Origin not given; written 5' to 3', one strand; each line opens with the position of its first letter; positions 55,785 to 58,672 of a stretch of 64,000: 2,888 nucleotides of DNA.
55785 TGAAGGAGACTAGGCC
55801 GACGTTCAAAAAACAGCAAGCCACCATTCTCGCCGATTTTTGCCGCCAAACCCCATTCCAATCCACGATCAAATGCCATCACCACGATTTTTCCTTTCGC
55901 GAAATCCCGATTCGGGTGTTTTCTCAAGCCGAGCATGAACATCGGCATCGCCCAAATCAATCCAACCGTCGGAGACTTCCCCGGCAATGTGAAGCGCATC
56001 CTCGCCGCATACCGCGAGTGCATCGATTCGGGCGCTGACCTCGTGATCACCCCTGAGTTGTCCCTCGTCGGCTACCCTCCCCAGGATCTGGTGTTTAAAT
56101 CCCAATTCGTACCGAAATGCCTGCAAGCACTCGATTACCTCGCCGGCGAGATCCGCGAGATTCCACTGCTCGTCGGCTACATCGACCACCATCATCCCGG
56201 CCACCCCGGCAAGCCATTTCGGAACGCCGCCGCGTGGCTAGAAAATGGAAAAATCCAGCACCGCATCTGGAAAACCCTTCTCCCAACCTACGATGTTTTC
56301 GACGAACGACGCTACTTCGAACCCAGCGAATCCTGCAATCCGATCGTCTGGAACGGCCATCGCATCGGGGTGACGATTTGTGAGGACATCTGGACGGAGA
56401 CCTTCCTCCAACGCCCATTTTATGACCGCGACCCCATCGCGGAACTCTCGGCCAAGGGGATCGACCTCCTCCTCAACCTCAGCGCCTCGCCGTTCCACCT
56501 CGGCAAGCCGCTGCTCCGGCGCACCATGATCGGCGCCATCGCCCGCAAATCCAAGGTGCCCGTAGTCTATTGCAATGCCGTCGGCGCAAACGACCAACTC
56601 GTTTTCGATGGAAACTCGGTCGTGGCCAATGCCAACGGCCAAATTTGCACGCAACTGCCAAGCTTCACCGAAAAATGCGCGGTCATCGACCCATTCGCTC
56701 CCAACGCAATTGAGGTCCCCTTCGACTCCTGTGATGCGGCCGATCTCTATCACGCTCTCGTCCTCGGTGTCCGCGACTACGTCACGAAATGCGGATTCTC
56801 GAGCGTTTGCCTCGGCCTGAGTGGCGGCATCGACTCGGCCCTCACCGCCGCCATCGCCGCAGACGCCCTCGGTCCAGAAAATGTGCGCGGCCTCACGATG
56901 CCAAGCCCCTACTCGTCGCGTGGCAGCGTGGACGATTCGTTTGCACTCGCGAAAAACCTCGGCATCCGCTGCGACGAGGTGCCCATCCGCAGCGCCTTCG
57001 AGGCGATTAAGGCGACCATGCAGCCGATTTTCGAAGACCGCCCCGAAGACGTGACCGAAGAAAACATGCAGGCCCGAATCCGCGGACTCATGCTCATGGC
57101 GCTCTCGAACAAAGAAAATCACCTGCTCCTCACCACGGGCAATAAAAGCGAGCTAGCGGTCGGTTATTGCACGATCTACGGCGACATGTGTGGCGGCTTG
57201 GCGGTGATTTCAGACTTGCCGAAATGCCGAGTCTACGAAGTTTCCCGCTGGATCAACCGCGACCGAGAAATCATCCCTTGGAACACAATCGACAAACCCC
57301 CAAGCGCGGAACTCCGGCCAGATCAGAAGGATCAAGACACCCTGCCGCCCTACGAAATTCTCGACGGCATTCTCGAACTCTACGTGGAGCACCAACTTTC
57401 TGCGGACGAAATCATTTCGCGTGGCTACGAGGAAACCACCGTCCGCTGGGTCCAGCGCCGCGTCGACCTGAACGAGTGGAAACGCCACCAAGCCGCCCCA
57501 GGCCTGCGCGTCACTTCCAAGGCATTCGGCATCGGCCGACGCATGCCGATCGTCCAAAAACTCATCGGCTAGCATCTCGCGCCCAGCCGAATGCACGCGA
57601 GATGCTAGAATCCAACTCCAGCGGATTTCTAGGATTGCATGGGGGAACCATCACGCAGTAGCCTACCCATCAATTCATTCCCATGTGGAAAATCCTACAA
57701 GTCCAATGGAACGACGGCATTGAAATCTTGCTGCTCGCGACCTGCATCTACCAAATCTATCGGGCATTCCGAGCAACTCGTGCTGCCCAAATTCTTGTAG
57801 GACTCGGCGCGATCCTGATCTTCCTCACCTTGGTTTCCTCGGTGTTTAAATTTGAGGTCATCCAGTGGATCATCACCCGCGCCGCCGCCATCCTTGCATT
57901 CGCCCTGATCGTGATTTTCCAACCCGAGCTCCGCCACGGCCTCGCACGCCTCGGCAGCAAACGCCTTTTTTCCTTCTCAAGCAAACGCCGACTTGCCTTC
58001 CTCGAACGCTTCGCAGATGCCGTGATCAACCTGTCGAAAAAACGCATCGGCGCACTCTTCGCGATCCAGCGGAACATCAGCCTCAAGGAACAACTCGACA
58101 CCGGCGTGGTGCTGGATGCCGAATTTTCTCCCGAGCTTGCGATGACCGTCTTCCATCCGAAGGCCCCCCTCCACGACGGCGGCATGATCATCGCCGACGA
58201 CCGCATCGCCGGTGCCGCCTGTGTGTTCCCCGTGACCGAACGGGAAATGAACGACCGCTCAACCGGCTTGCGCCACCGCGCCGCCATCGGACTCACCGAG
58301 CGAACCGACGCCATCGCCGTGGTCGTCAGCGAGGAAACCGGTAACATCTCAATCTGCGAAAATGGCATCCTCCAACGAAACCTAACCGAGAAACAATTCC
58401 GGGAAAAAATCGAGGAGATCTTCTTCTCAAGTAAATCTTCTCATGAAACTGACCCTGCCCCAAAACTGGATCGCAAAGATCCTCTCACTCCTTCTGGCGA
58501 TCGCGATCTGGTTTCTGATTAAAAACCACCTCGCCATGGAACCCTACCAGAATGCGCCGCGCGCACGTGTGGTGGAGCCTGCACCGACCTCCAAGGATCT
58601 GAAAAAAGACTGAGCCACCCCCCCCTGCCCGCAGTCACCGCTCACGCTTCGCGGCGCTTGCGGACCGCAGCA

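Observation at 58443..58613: Unannotated mini-CdaR: a TM-anchor-only partner overlapping cdaA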

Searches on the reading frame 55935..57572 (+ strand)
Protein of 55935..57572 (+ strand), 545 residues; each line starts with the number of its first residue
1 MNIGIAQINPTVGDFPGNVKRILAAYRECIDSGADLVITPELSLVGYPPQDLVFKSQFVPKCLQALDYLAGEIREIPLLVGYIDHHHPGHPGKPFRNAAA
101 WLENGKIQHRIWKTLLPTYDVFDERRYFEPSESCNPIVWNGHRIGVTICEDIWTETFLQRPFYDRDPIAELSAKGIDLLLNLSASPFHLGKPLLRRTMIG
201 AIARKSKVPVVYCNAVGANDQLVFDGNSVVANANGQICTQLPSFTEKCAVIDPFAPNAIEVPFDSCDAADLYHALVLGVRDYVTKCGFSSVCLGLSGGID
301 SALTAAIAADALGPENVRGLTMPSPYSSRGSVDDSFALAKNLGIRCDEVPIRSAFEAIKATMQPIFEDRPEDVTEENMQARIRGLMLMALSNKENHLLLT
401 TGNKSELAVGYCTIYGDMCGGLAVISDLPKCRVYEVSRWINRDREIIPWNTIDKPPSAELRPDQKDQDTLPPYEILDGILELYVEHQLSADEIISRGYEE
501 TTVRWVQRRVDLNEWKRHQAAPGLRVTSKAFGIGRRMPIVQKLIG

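Call 3: search_protein_families(library=pfam, proteins=[window:55935-57572:+], max_evalue=1)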
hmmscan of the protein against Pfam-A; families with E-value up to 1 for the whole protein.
window:55935-57572:+ (545 aa): 5 families
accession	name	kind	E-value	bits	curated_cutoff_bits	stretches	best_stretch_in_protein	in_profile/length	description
PF02540.23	NAD_synthase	-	8.1e-73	245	21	1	272-520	2-242/242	NAD synthase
PF00795.27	CN_hydrolase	-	1.2e-21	77.7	23.2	1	3-248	2-241/256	Carbon-nitrogen hydrolase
PF07988.17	LMSTEN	-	0.064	13.2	27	1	156-180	12-36/47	LMSTEN motif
PF00733.27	Asn_synthase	-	0.1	12.6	21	1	290-312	19-41/354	Asparagine synthase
PF03054.22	tRNA_Me_trans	-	0.13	12.3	20.6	1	290-324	2-34/202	tRNA methyl transferase HUP domain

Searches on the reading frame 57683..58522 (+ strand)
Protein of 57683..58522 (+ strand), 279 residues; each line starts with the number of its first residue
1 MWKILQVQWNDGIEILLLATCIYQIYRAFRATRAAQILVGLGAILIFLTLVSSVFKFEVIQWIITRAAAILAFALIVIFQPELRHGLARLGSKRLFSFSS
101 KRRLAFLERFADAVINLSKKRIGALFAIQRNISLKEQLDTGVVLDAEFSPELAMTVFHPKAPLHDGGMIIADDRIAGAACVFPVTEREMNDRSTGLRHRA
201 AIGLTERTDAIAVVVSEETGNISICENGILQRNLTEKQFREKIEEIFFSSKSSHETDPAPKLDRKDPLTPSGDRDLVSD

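Call 3: search_protein_families(library=pfam, proteins=[window:57683-58522:+], max_evalue=1)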
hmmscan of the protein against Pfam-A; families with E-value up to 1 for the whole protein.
window:57683-58522:+ (279 aa): 4 families
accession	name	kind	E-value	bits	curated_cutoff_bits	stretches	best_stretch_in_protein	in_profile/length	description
PF02457.21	DAC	-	5.5e-38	129.7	27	1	112-228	2-117/119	DisA bacterial checkpoint controller nucleotide-binding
PF19293.4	CdaA_N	-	2.7e-12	47.1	23.8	1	5-82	3-80/81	CdaA N-terminal transmembrane domain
PF18949.5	DUF5693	-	0.014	14.3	29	1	26-93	307-374/609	Family of unknown function (DUF5693)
PF18181.6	SLATT_1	-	0.53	10.8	26.3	1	27-75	22-70/122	SMODS and SLOG-associating 2TM effector domain 1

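Call 4: search_protein_families(library=ncbifam, proteins=[window:57683-58522:+], max_evalue=1)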
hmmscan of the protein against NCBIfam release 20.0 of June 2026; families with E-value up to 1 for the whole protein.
window:57683-58522:+ (279 aa): 5 families
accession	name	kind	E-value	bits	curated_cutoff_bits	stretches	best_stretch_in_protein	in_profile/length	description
TIGR00159.1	TIGR00159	equivalog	3.9e-67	226.2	188.8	1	10-248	12-251/254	diadenylate cyclase CdaA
NF038328.1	c-di-AMP_CdaS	exception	2e-39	135.1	225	1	109-230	66-187/191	sporulation-specific diadenylate cyclase CdaS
NF038327.1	c-di-AMP_CdaM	exception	3.1e-36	124.7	225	1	68-232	9-176/196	diadenylate cyclase CdaM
NF010009.0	PRK13482.1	equivalog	1.6e-08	34.1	201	1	116-228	28-136/357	DNA integrity scanning diadenylate cyclase DisA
NF041371.1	Diadnylcyc_Halo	equivalog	0.0009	18.7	430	1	190-232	221-263/270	diadenylate cyclase DacZ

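Call 6: find_related_loci(query=window:57683-58522:+, collection=genome_contigs, flank=4000)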
Query window:57683-58522:+ (279 aa) in genome_contigs; peptide patterns used: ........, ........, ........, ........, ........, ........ (x = any residue, [..] = any of these).
534 stretches matched a pattern; 100 encode a relative of the query (tblastn E <= 1e-3); the best 80 are kept; 80 distinct loci.
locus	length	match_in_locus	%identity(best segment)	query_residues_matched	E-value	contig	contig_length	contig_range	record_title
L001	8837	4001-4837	98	1-279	0e+0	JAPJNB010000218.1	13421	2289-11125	MAG: Akkermansiaceae bacterium isolate MAG16 k99_2024048, whole genome shotgun sequence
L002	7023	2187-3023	95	1-279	2e-171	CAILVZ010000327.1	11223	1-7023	MAG: Akkermansiaceae bacterium isolate KT_bin-0034 genome assembly, contig: bin-0034:327/399, whole genome shotgun seque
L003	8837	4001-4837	88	1-279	2e-165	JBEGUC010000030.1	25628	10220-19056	MAG: Verrucomicrobiota bacterium isolate redbuttecreek_2019_sw_WHONDRS-S19S_0086_A_bin.25 scaffold_0000251, whole genome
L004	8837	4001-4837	86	1-279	1e-162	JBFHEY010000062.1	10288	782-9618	MAG: Luteolibacter sp. isolate Mix_sand07.2021.05.G.111 k141_1685255_length_10288_cov_11.5970, whole genome shotgun sequ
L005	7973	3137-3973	86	1-279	8e-162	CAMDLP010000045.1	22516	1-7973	MAG: Akkermansia muciniphila isolate MoH-02may19-139 genome assembly, contig: MoH-02may19-C3509, whole genome shotgun se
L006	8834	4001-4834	85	1-278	2e-160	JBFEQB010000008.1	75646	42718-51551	MAG: Luteolibacter sp. isolate Mix_mud05.2021.03.28 k141_538314_length_75646_cov_16.0236, whole genome shotgun sequence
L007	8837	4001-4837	85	1-279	8e-160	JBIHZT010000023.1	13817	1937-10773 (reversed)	MAG: Luteolibacter sp. isolate ME2000-03-30D8pf_3300042899_group1_bin14 Rohwer_bin2706_scaffold_2309_c1, whole genome sh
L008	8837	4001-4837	85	1-279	4e-159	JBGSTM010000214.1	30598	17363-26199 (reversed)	MAG: Akkermansiaceae bacterium isolate JTS-AC407 k141_1047788, whole genome shotgun sequence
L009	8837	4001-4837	85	1-279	4e-159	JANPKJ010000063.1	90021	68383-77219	MAG: Akkermansiaceae bacterium isolate VAR_61_metabat_255 VAR_61_k141_3422746, whole genome shotgun sequence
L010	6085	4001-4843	85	1-279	2e-159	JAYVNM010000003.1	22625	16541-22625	MAG: Akkermansiaceae bacterium isolate GL65_DN_metabat_17 GL65_DN_metabat_17_2, whole genome shotgun sequence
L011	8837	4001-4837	88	1-279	1e-158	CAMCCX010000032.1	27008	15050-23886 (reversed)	MAG: Akkermansia muciniphila isolate MaE-09apr19-150 genome assembly, contig: MaE-09apr19-C1847, whole genome shotgun se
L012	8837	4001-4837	88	1-279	8e-159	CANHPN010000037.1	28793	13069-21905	MAG: Akkermansiaceae bacterium isolate RE-20apr16-423 genome assembly, contig: RE-20APR16-C1129, whole genome shotgun se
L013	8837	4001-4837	88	1-279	1e-158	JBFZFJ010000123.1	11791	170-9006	MAG: Verrucomicrobiales bacterium isolate PPR_0612 k121_346448, whole genome shotgun sequence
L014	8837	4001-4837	84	1-279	2e-158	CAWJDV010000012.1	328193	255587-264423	MAG: uncultured Verrucomicrobiae bacterium isolate MFD04716.bin.2.184 genome assembly, contig: contig_6553, whole genome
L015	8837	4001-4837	87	1-279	3e-158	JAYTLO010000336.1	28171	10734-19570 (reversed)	MAG: Akkermansiaceae bacterium isolate GFS_3356 GFS_3356_335, whole genome shotgun sequence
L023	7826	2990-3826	82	1-279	3e-158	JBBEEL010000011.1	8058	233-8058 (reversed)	MAG: Akkermansiaceae bacterium isolate LejiaF_61_22 Lejia_F_11858_length_8058_cov_11, whole genome shotgun sequence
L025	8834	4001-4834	84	1-278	8e-158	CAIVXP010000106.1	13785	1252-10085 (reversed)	MAG: Akkermansiaceae bacterium isolate Loclat_bin-04994 genome assembly, contig: bin-04994:106/405, whole genome shotgun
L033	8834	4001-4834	85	1-278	2e-156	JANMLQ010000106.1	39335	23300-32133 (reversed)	MAG: Akkermansiaceae bacterium isolate OTE_58_metabat_671 OTE_58_k141_1036807, whole genome shotgun sequence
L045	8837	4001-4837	86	1-279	7e-155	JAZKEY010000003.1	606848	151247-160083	MAG: Verrucomicrobiota bacterium isolate DC_HB_02_SPN181219-bin056 DCHB02SPN_B056_0_000000000003, whole genome shotgun s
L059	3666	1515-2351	81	1-279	4e-158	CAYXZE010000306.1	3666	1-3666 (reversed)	MAG TPA_asm: uncultured Luteolibacter sp. isolate SRP344714_co2_357 genome assembly, contig: NODE_64291_length_3666_cov_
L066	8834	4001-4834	79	1-278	8e-152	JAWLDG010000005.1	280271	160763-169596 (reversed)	MAG: Luteolibacter sp. isolate 15dZY3.bin.98 NODE_68_length_280271_cov_26.552903, whole genome shotgun sequence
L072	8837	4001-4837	79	1-279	6e-149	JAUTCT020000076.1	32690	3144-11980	MAG: Verrucomicrobiota bacterium JB025 contig76, whole genome shotgun sequence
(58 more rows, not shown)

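Call 66: search_protein_families(library=pfam, proteins=[L025:4907-6052:+, L005:4112-5173:-, L066:5013-7160:+, L004:5004-6596:+, L023:3915-5492:+, L072:5164-6309:+, L059:2502-3638:+, L033:4944-5870:+, L006:4932-5495:+, L045:5409-6071:+], max_evalue=0.001)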
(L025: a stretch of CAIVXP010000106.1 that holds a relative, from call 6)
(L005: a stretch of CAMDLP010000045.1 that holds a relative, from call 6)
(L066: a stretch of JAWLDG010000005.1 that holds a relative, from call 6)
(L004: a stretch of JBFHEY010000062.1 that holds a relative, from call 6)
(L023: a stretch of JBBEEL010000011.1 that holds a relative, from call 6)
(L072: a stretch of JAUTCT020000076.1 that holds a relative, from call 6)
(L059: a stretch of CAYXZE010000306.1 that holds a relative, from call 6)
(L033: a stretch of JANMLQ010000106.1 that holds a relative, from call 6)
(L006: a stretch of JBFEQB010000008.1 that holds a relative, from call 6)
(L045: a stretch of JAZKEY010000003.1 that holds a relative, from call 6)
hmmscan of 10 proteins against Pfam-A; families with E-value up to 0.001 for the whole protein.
L025:4907-6052:+ (381 aa): 4 families
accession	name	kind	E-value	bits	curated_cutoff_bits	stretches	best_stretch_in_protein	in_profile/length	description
PF01761.26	DHQ_synthase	-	3.2e-46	156.2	24.2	1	85-196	3-114/115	3-dehydroquinate synthase N-terminal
PF24621.2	DHQS_C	-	3.4e-36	124.8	27.6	1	198-338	1-143/144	3-dehydroquinate synthase C-terminal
PF13685.12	Fe-ADH_2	-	1.1e-10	42.2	28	1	32-148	2-108/149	Iron-containing alcohol dehydrogenase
PF00465.25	Fe-ADH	-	1e-06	28.9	31.3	1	30-148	4-131/168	Iron-containing alcohol dehydrogenase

L005:4112-5173:- (353 aa): 1 family
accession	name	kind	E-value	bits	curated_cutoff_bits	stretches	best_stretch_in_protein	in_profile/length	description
PF00072.30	Response_reg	-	7.5e-16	58.7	30.2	1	15-124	1-108/111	Response regulator receiver domain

L066:5013-7160:+ (715 aa): 2 families
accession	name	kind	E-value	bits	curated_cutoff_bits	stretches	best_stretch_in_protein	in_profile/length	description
PF00501.34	AMP-binding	-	9.9e-63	212.7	29.9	1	212-570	18-384/384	AMP-binding enzyme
PF13193.12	AMP-binding_C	-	4.6e-05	24.7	24.5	1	639-702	15-76/76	AMP-binding enzyme C-terminal domain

L004:5004-6596:+ (530 aa): 0 families

L023:3915-5492:+ (525 aa): 15 families
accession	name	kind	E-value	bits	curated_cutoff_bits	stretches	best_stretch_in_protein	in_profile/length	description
PF01926.29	MMR_HSR1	-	3.4e-57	191.9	21.9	2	63-179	1-113/113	50S ribosome-binding GTPase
PF02421.24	FeoB_N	-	8.8e-25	87.5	27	2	63-196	2-131/156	Ferrous iron transport protein B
PF00009.33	GTP_EFTU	-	9.8e-23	81.1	26.5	2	243-412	6-183/188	Elongation factor Tu GTP binding domain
PF00350.29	Dynamin_N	-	3.2e-20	73.2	27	1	283-360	96-167/168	Dynamin family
PF14714.11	KH_dom-like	-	2.3e-17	63.5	27.3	1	424-509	4-81/81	KH-domain-like of EngA bacterial GTPase enzymes, C-terminal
PF00071.28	Ras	-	3e-10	40.4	21.6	1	242-413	1-158/162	Ras family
PF03193.22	RsgA_GTPase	-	1.3e-09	38.6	30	0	242-274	108-140/174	RsgA GTPase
PF04548.22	AIG1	-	1.5e-09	38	27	1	243-347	3-107/212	AIG1 family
PF08477.19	Roc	-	1.3e-07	32.3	27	0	242-362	1-119/119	Ras of Complex, Roc, domain of DAPkinase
PF16897.10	MMR_HSR1_Xtn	-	2.5e-05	24.7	35.2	0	172-218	57-100/106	C-terminal region of MMR_HSR1 domain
PF13191.12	AAA_16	-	3.1e-05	25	32.6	0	244-377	28-147/167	AAA ATPase domain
PF00005.33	ABC_tran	-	5.2e-05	24.3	25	0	241-289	12-60/137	ABC transporter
PF03308.22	MeaB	-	0.00015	21.3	23.1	0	354-427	174-244/273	Methylmalonyl Co-A mutase-associated GTPase MeaB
PF05621.17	TniB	-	0.00023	21.1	22.4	0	59-85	33-59/189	Bacterial TniB protein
PF09439.16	SRPRB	-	0.00037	20.3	25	0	61-150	3-81/178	Signal recognition particle receptor beta subunit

L072:5164-6309:+ (381 aa): 0 families

L059:2502-3638:+ (378 aa): 0 families

L033:4944-5870:+ (308 aa): 1 family
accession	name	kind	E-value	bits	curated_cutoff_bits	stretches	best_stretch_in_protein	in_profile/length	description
PF06283.17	ThuA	-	9.2e-22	78.8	33.4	1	56-279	15-209/209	Trehalose utilisation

L006:4932-5495:+ (187 aa): 1 family
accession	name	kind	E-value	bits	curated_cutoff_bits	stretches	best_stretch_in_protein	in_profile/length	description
PF04536.20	TPM_phosphatase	-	4e-06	27.3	22.1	1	93-168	47-124/125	TPM domain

L045:5409-6071:+ (220 aa): 0 families
